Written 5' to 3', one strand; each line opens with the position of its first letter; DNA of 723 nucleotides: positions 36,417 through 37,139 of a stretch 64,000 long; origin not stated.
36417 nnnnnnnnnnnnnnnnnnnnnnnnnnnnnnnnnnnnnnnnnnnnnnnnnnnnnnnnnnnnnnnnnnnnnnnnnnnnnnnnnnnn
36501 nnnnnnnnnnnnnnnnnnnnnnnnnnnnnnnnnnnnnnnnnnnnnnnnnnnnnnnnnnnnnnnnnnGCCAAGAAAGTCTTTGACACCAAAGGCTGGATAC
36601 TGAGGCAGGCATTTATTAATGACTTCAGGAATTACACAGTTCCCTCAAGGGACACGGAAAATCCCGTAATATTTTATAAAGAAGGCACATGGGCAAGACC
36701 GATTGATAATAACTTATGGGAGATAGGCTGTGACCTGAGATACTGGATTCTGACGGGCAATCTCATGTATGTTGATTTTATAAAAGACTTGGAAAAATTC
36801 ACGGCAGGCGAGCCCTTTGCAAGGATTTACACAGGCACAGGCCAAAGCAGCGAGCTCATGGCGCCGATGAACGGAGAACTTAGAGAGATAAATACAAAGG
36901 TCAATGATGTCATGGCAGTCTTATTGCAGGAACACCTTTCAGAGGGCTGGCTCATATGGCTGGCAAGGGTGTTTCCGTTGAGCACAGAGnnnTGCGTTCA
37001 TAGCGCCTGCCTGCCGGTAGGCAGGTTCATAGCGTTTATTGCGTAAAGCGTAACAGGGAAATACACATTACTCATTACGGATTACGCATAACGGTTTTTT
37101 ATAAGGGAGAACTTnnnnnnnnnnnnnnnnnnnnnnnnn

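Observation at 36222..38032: Response-regulator receiver domains fused to a NuoE-type [2Fe-2S] subunit and to a GcvH-like domain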

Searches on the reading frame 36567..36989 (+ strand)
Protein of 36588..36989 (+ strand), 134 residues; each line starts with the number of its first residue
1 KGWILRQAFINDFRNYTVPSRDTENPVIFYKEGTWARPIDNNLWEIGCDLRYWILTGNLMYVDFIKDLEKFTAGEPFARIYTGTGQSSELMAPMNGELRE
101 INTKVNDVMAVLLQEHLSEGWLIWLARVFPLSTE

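Call 32: find_homologous_proteins(query=window:36588-36989:+, max_evalue=0.001)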
Query seq(134 aa) (134 aa): 23 proteins with E <= 0.001 among 26 candidates.
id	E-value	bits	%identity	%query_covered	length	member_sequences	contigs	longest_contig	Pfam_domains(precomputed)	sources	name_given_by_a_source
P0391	3.1e-64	233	73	99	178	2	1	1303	PF01597.26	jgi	jgi:glycine cleavage system H lipoate-binding protein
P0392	1.5e-63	231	73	100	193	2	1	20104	PF01597.26,PF00072.31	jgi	jgi:glycine cleavage system H lipoate-binding protein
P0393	1.7e-61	224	69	100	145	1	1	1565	-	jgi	jgi:glycine cleavage system H lipoate-binding protein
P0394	5.5e-61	223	69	98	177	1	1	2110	PF01597.26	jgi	jgi:glycine cleavage system H lipoate-binding protein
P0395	1.1e-60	222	68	100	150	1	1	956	PF01597.26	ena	-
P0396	3.1e-60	220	69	100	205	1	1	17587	PF00072.31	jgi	-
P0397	3.8e-60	220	68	98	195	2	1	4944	PF01597.26,PF00072.31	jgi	jgi:glycine cleavage system H lipoate-binding protein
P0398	8.1e-60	219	67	100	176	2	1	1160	-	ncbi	-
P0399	3.3e-59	217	68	99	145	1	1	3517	PF01597.26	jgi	-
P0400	3.9e-53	197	66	98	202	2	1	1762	PF01597.26,PF00072.31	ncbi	-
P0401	1.2e-52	196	73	85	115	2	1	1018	PF01597.26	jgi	-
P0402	1.7e-50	189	62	99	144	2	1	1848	-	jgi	jgi:glycine cleavage system H lipoate-binding protein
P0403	2.9e-48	182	59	98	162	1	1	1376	-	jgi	-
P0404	2.7e-35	139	57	76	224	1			PF00072.31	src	-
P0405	4.8e-35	139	78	57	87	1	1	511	-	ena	-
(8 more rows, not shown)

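Call 41: find_related_loci(query=A2, collection=metagenome_contigs, flank=10000)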
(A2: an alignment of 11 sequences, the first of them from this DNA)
Query A2 (141 aa) in metagenome_contigs; peptide patterns used: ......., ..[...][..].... (x = any residue, [..] = any of these).
303 stretches matched a pattern; 127 encode a relative of the query (tblastn E <= 1e-3); the best 80 are kept; 80 distinct loci.
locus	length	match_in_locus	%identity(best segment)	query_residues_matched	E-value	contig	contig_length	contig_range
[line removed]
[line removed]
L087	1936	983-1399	76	1-139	1e-77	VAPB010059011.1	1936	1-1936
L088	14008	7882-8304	74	1-141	4e-75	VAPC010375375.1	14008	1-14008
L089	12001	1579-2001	74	1-141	9e-75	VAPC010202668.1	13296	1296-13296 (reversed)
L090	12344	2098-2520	74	1-141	9e-75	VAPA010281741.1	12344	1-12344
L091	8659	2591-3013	74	1-141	9e-75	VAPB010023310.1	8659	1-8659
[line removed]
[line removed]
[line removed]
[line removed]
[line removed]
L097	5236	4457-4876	74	1-140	1e-73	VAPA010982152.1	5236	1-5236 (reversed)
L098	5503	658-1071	73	1-138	1e-73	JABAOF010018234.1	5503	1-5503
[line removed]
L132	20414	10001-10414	65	1-138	1e-65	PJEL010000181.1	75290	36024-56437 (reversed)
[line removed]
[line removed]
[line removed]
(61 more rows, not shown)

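Call 62: search_protein_families(library=pfam, proteins=[window:36588-36989:+], max_evalue=10)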
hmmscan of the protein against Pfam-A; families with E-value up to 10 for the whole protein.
seq(134 aa): 1 family
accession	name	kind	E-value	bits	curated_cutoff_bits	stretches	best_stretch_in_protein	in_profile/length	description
PF01597.25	GCV_H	-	6.6e-07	29.7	22.2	1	31-125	5-98/122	Glycine cleavage H-protein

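Call 69: search_protein_families(library=pfam, proteins=[L148:7670-9244:+, L148:9248-9655:+, L141:5145-5519:+, L132:6774-7139:+, L141:5597-6994:+, L148:4736-5926:-, L148:5982-6515:-, L148:6591-7118:-, L148:7109-7480:-, L148:4262-4726:-], max_evalue=0.001)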
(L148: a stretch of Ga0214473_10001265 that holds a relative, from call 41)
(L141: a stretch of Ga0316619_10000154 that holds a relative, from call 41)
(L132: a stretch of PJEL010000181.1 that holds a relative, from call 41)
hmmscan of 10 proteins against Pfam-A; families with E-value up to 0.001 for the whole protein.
L148:7670-9244:+ (524 aa): 3 families
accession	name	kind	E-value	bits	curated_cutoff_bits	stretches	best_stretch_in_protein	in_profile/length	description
PF02518.31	HATPase_c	-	8.4e-22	78.2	26.4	1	413-521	3-109/111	Histidine kinase-, DNA gyrase B-, and HSP90-like ATPase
PF00512.31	HisKA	-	9.9e-15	54.8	26.9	1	304-369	2-66/66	His Kinase A (phospho-acceptor) domain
PF00672.30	HAMP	-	2.1e-12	47.6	25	1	216-263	4-51/53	HAMP domain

L148:9248-9655:+ (135 aa): 1 family
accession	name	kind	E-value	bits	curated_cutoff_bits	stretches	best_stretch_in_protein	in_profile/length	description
PF00072.30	Response_reg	-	2.2e-32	112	30.2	1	6-115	1-110/111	Response regulator receiver domain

L141:5145-5519:+ (124 aa): 1 family
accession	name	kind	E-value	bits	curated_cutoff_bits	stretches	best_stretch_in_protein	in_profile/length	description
PF00072.30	Response_reg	-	2e-35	121.8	30.2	1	6-116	1-111/111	Response regulator receiver domain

L132:6774-7139:+ (121 aa): 1 family
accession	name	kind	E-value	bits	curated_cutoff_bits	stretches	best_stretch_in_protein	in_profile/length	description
PF00072.30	Response_reg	-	6.1e-31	107.3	30.2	1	4-114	1-111/111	Response regulator receiver domain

L141:5597-6994:+ (465 aa): 8 families
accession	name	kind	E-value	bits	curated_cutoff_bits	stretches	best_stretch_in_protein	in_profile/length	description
PF00158.32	Sigma54_activat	-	8.5e-69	231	20.2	1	144-311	1-168/168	Sigma-54 interaction domain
PF00072.30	Response_reg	-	3.2e-33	114.6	30.2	1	6-114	1-109/111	Response regulator receiver domain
PF25601.1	AAA_lid_14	-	1.5e-26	92.4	27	1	317-387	2-72/87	AAA+ ATPase lid domain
PF14532.12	Sigma54_activ_2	-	3.4e-22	79.6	25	1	145-315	1-138/138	Sigma-54 interaction domain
PF02954.25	HTH_8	-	7.4e-09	35.6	22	1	415-455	2-42/42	Bacterial regulatory protein, Fis family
PF07728.20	AAA_5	-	1.1e-08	35.6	22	1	168-286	2-123/139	AAA domain (dynein-related subfamily)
PF00004.35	AAA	-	5.9e-05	24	21.2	1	168-286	1-110/131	ATPase family associated with various cellular activities (AAA)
PF07724.20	AAA_2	-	0.0001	22.8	27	1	166-285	4-124/166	AAA domain (Cdc48 subfamily)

L148:4736-5926:- (396 aa): 2 families
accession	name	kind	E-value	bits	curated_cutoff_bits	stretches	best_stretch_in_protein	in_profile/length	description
PF00346.24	Complex1_49kDa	-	5.1e-119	396.7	24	1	126-396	1-271/271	Respiratory-chain NADH dehydrogenase, 49 Kd subunit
PF00374.24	NiFeSe_Hases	-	0.00053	19.5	25.8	1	51-120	1-70/508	Nickel-dependent hydrogenase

L148:5982-6515:- (177 aa): 1 family
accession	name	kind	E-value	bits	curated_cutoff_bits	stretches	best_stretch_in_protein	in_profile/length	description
PF00329.25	Complex1_30kDa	-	7.3e-52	175.6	22.5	1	30-153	1-123/124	Respiratory-chain NADH dehydrogenase, 30 Kd subunit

L148:6591-7118:- (175 aa): 1 family
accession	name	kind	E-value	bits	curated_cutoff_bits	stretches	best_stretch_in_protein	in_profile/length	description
PF01058.29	Oxidored_q6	-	4.6e-31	107.6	27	1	52-160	1-128/128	NADH ubiquinone oxidoreductase, 20 Kd subunit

L148:7109-7480:- (123 aa): 1 family
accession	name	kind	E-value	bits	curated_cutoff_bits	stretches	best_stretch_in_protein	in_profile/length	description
PF00507.24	Oxidored_q4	-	4.6e-38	129.8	23.3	1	26-122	3-99/99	NADH-ubiquinone/plastoquinone oxidoreductase, chain 3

L148:4262-4726:- (154 aa): 1 family
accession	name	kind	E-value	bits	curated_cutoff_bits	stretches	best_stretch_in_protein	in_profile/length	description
PF00027.35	cNMP_binding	-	4.4e-19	68.7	27.5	1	28-116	2-89/89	Cyclic nucleotide-binding domain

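Call 76: search_protein_families(library=pfam, proteins=[L162:178-2784:-, L162:2804-4075:-, L162:4100-4564:-, L148:2320-3582:-, L148:3778-4242:-], max_evalue=0.001)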
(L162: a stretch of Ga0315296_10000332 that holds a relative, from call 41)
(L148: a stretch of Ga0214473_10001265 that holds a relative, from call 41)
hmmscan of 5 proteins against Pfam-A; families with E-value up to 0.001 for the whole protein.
L162:178-2784:- (868 aa): 11 families
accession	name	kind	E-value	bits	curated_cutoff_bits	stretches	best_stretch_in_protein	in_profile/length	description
PF00384.28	Molybdopterin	-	2.2e-47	162.2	24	1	273-681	1-352/353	Molybdopterin oxidoreductase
PF22117.2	Fer4_Nqo3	-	1e-16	61.3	27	1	137-201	2-66/67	NADH-quinone oxidoreductase subunit 3, ferredoxin-like domain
PF13510.11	Fer2_4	-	5.4e-15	55.6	22.8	1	1-76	3-81/82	2Fe-2S iron-sulfur cluster binding domain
PF10588.14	NADH-G_4Fe-4S_3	-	6.1e-15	54.9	27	1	83-119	1-37/40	NADH-ubiquinone oxidoreductase-G iron-sulfur binding region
PF04879.21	Molybdop_Fe4S4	-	3.3e-12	46.6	22.7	1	218-268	3-53/55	Molybdopterin oxidoreductase Fe4S4 domain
PF01568.27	Molydop_binding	-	5.9e-09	36.4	26.8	1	763-851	14-105/110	Molydopterin dinucleotide binding domain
PF00111.32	Fer2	-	3.5e-07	30.5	21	1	5-54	2-49/77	2Fe-2S iron-sulfur cluster binding domain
PF22151.2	Fer4_NDSU1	-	1.5e-06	28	23.8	1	219-265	4-50/51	NADH-ubiquinone oxidoreductase NDSU1/NuoG-like, 4Fe-4S domain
PF13237.11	Fer4_10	-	3.9e-06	27.1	25.5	1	139-197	2-53/53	4Fe-4S dicluster domain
PF12838.12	Fer4_7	-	1.4e-05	25.9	27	1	145-199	1-51/52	4Fe-4S dicluster domain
PF14697.11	Fer4_21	-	4.8e-05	23.8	35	1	143-198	5-53/59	4Fe-4S dicluster domain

L162:2804-4075:- (423 aa): 4 families
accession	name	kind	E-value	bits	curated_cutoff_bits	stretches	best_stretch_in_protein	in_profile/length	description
PF01512.22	Complex1_51K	-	1.4e-42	145.5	31.2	1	46-217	2-149/150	Nuo51 FMN-binding domain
PF10589.14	NADH_4Fe-4S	-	7.7e-28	96.6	23.5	1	329-412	2-85/85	NADH-ubiquinone oxidoreductase-F iron-sulfur binding region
PF22461.2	SLBB_2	-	2.5e-11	43.9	27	1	239-303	1-66/79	SLBB domain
PF10531.15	SLBB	-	1.3e-09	38.2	27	1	242-274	3-35/55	SLBB domain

L162:4100-4564:- (154 aa): 1 family
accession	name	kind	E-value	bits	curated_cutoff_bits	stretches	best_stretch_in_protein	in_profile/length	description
PF01257.25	2Fe-2S_thioredx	-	1.7e-48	164.6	24.8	1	11-153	2-144/145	Thioredoxin-like [2Fe-2S] ferredoxin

L148:2320-3582:- (420 aa): 4 families
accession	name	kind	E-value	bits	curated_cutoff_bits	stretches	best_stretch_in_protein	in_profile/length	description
PF01512.22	Complex1_51K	-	7.4e-49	165.9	31.2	1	44-215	1-149/150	Nuo51 FMN-binding domain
PF10589.14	NADH_4Fe-4S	-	3.1e-31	107.5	23.5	1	327-410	2-85/85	NADH-ubiquinone oxidoreductase-F iron-sulfur binding region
PF22461.2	SLBB_2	-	9.5e-13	48.5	27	1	237-296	1-61/79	SLBB domain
PF10531.15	SLBB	-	9.1e-11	41.9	27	1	239-274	2-37/55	SLBB domain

L148:3778-4242:- (154 aa): 1 family
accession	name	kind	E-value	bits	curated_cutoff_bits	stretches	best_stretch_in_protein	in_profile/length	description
PF01257.25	2Fe-2S_thioredx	-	9.4e-48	162.2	24.8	1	11-154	2-145/145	Thioredoxin-like [2Fe-2S] ferredoxin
